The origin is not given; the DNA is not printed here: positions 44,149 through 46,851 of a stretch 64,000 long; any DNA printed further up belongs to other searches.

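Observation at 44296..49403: A roughly 1,700-aa signal-peptide protein with a huge ectodomain, Cys-rich GYYCP repeats and an ABCG module whose ATPase motifs are degenerate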

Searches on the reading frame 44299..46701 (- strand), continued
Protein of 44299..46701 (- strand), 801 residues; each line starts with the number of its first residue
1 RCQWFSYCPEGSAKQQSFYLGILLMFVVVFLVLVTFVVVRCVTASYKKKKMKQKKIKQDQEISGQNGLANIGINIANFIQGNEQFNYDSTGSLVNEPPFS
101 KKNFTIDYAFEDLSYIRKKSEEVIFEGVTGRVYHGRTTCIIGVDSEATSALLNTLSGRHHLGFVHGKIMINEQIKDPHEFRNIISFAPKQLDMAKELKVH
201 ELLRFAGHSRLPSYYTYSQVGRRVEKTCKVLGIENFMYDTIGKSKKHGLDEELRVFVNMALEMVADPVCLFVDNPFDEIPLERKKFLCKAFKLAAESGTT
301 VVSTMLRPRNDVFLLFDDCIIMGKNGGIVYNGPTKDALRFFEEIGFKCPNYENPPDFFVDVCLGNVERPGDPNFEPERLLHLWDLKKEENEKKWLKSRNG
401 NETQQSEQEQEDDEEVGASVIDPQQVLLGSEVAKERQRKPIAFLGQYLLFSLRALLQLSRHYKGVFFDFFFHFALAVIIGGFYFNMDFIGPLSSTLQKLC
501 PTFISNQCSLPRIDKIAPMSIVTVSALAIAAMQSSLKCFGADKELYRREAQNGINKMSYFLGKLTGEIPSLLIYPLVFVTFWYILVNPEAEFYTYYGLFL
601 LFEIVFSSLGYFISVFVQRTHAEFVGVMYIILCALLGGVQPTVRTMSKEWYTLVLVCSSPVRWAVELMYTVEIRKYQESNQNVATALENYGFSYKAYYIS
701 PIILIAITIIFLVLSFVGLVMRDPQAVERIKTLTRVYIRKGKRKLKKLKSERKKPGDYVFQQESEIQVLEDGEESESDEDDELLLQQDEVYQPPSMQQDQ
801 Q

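Call 33: list_cluster_members(proteins=[P0013, P0015, P0016, P0018, P0024, P0025, P0041, P0049, P0099, P0123])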
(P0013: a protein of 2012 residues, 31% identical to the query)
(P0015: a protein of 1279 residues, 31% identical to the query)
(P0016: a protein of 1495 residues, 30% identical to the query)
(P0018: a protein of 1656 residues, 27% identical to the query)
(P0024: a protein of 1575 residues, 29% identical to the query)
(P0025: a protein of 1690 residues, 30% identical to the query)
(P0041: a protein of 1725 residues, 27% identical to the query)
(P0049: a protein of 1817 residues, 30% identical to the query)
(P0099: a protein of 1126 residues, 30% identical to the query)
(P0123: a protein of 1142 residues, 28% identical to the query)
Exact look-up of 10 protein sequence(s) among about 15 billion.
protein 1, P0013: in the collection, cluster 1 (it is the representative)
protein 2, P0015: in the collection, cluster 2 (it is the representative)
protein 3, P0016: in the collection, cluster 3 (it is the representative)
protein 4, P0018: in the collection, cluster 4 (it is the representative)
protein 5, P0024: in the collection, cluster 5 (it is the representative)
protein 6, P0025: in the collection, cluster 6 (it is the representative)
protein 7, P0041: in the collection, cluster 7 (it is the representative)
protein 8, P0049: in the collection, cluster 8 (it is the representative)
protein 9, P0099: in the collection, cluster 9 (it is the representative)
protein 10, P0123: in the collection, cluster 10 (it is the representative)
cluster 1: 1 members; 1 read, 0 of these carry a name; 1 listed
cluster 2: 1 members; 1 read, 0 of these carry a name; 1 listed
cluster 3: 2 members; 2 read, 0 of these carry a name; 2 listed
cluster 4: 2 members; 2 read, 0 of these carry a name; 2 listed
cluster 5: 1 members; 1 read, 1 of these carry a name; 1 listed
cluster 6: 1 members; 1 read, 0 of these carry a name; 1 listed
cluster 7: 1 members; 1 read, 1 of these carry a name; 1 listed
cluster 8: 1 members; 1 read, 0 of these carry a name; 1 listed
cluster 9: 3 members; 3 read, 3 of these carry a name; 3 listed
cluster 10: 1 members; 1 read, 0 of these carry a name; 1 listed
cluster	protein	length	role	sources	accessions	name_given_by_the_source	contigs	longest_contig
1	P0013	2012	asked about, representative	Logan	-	-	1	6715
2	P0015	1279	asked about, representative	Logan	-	-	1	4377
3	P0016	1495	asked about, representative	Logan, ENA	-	-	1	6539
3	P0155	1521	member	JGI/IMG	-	-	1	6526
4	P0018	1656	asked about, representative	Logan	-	-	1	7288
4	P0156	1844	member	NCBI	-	-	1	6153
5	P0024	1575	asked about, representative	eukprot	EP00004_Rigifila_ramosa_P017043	TRINITY_DN4105_c0_g1_i1.p1 TRINITY_DN4105_c0_g1~~TRINITY_DN4105_c0_g1_i1.p1 ORF ...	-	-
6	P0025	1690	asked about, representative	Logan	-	-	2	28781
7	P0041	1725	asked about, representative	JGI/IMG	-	ABC-type multidrug transport system ATPase subunit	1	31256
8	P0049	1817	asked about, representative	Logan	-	-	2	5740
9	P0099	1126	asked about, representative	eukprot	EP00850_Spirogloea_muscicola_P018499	SM000170S02671 [mRNA] locus=s170:128164:135959:+ [translate_table: standard]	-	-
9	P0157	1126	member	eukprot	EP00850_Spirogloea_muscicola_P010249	SM000059S18726 [mRNA] locus=s59:605239:612916:- [translate_table: standard]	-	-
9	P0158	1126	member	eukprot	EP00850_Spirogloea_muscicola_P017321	SM000148S00998 [mRNA] locus=s148:70020:77720:+ [translate_table: standard]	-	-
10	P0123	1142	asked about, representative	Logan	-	-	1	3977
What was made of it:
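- Closest known: Plant ABCG24/ABCG28-type long half-size ABCGs. Same: A streptophyte alga protein (Spirogloea, 1,126 aa) is among the hits (call 33).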

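Call 41: find_homologous_proteins(query=window:44440-46419:-, max_evalue=1e-30)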
Query seq(660 aa) (660 aa): 3 proteins with E <= 1e-30 among 8000 candidates.
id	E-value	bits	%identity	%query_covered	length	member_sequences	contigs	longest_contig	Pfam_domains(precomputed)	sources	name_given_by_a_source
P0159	6.9e-105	370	33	83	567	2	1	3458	PF19055.7,PF01061.30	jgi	jgi:ABC-type multidrug transport system ATPase subunit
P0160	2.6e-98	348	34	74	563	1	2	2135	PF19055.7,PF01061.30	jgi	-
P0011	8.4e-98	347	36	73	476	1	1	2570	PF19055.7,PF01061.30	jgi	jgi:hypothetical protein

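Call 63: list_cluster_members(proteins=[P0115, P0097, P0134, P0078, P0089, P0054, P0074, P0029, P0146, P0101])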
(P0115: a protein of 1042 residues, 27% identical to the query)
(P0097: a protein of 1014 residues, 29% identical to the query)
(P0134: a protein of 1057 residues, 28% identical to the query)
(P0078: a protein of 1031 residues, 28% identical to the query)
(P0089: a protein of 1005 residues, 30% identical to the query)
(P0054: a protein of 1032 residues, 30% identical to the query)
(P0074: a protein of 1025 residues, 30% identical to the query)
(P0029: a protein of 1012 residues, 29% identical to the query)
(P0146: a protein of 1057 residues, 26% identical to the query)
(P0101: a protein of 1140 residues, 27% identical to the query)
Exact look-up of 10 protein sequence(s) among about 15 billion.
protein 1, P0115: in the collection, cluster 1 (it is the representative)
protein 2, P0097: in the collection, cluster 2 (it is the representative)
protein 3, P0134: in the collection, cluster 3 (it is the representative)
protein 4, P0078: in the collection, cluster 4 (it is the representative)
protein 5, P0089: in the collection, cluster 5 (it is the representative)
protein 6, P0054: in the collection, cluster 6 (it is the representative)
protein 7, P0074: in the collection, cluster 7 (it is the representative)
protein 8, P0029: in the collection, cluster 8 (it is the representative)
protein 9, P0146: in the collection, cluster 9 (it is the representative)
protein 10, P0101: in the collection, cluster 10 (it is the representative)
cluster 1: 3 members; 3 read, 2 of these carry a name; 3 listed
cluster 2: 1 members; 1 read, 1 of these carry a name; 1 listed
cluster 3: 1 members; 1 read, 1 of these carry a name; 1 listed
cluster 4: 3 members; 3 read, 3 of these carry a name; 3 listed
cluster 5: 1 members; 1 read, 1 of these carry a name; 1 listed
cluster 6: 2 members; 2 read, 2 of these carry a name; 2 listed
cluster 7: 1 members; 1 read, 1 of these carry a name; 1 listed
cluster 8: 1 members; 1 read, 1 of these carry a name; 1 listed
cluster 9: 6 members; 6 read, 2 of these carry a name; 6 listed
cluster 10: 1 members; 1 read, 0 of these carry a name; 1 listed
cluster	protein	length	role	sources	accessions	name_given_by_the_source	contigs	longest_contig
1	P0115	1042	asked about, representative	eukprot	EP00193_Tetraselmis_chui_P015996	CAMPEP_0177794034 /NCGR_PEP_ID=MMETSP0491_2-20121128/25415_1 /TAXON_ID=63592 ...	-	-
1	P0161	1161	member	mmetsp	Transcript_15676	Transcript_15676/g.27794 ORF Transcript_15676/g.27794 Transcript_15676/m.27794 ...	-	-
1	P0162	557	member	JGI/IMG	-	-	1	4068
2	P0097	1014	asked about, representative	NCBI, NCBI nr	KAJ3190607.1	hypothetical protein HK101_008560 [Irineochytrium annulatum]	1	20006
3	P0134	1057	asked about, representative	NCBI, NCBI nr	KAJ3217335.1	hypothetical protein HDU67_008137 [Dinochytrium kinnereticum]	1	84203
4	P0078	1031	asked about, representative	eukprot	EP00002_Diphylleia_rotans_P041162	TRINITY_DN9946_c0_g1_i2.p1 TRINITY_DN9946_c0_g1~~TRINITY_DN9946_c0_g1_i2.p1 ORF ...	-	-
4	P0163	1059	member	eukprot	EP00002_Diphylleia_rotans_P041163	TRINITY_DN9946_c0_g1_i3.p1 TRINITY_DN9946_c0_g1~~TRINITY_DN9946_c0_g1_i3.p1 ORF ...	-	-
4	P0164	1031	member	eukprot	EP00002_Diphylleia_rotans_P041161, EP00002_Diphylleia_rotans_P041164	TRINITY_DN9946_c0_g1_i1.p1 TRINITY_DN9946_c0_g1~~TRINITY_DN9946_c0_g1_i1.p1 ORF ...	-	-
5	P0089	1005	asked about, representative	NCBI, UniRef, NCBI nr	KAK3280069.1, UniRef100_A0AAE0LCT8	hypothetical protein CYMTET_12076 [Cymbomonas tetramitiformis] | Uncharacterized protein n=1 Tax=Cymbomonas tetramitiformis TaxID=36881 ...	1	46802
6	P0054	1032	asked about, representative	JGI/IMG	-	ABC-type multidrug transport system ATPase subunit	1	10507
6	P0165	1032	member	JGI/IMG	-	ABC-type multidrug transport system ATPase subunit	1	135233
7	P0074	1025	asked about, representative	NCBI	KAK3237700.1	hypothetical protein CYMTET_52238, partial [Cymbomonas tetramitiformis]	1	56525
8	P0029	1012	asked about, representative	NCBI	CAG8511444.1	36519_t:CDS:10, partial [Racocetra persica]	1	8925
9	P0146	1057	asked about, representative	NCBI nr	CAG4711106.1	unnamed protein product [Naegleria fowleri]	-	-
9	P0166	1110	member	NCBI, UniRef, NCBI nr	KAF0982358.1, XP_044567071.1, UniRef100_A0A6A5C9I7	hypothetical protein FDP41_011288 [Naegleria fowleri] | ABC transporter domain-containing protein n=1 Tax=Naegleria fowleri TaxID=5763 ... | uncharacterized protein FDP41_011288 [Naegleria fowleri]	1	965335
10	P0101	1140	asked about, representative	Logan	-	-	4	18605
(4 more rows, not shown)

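Call 73: search_protein_families(library=pfam, proteins=[P0012, P0097, P0099, P0016, P0005, P0008], max_evalue=0.001)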
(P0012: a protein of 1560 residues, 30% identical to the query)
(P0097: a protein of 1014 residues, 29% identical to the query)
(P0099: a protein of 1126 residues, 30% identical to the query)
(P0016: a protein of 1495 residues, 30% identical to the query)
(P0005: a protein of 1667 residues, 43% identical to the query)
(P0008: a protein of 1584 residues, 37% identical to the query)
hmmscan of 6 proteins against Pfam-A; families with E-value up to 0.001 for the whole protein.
P0012 (1560 aa): 3 families
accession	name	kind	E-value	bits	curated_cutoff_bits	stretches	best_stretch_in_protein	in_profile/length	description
PF19055.6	ABC2_membrane_7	-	3.5e-54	184.7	22.7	3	1355-1553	212-406/410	ABC-2 type transporter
PF00005.33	ABC_tran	-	1e-23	84.9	25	1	971-1123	1-137/137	ABC transporter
PF01061.29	ABC2_membrane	-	6.4e-16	59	26.9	1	1279-1503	2-208/211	ABC-2 type transporter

P0097 (1014 aa): 3 families
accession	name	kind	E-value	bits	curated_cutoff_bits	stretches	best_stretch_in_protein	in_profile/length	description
PF19055.6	ABC2_membrane_7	-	3.8e-30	105.5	22.7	2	734-1010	155-409/410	ABC-2 type transporter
PF00005.33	ABC_tran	-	8.1e-27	94.9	25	1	216-366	1-137/137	ABC transporter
PF13304.12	AAA_21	-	0.00015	22.3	27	0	228-246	1-19/304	AAA domain, putative AbiEii toxin, Type IV TA system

P0099 (1126 aa): 4 families
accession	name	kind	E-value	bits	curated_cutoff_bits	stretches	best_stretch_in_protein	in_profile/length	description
PF19055.6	ABC2_membrane_7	-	7.4e-130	433.9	22.7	2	837-1122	122-409/410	ABC-2 type transporter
PF00005.33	ABC_tran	-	2.9e-26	93.1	25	1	442-595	1-137/137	ABC transporter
PF01061.29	ABC2_membrane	-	1.7e-09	38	26.9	1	876-1065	2-206/211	ABC-2 type transporter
PF13304.12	AAA_21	-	1.4e-05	25.8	27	0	583-626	257-300/304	AAA domain, putative AbiEii toxin, Type IV TA system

P0016 (1495 aa): 3 families
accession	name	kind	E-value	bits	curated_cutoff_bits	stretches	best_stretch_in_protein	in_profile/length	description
PF19055.6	ABC2_membrane_7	-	2.3e-49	168.8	22.7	1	1055-1491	1-409/410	ABC-2 type transporter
PF00005.33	ABC_tran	-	1.6e-23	84.3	25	1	873-1025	1-137/137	ABC transporter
PF01061.29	ABC2_membrane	-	4.4e-16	59.5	26.9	1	1212-1440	2-210/211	ABC-2 type transporter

P0005 (1667 aa): 2 families
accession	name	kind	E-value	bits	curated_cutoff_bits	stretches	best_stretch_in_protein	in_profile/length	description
PF19055.6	ABC2_membrane_7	-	1.9e-34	119.7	22.7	2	1159-1336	2-197/410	ABC-2 type transporter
PF01061.29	ABC2_membrane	-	1.2e-13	51.6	26.9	1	1300-1526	2-210/211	ABC-2 type transporter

P0008 (1584 aa): 3 families
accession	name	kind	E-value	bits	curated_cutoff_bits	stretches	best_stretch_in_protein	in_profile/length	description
PF19055.6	ABC2_membrane_7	-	3.2e-29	102.5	22.7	2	1092-1172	2-82/410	ABC-2 type transporter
PF01061.29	ABC2_membrane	-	2.2e-13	50.6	26.9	1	1226-1452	2-207/211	ABC-2 type transporter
PF00005.33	ABC_tran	-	3.6e-08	34.5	25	1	907-1060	2-135/137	ABC transporter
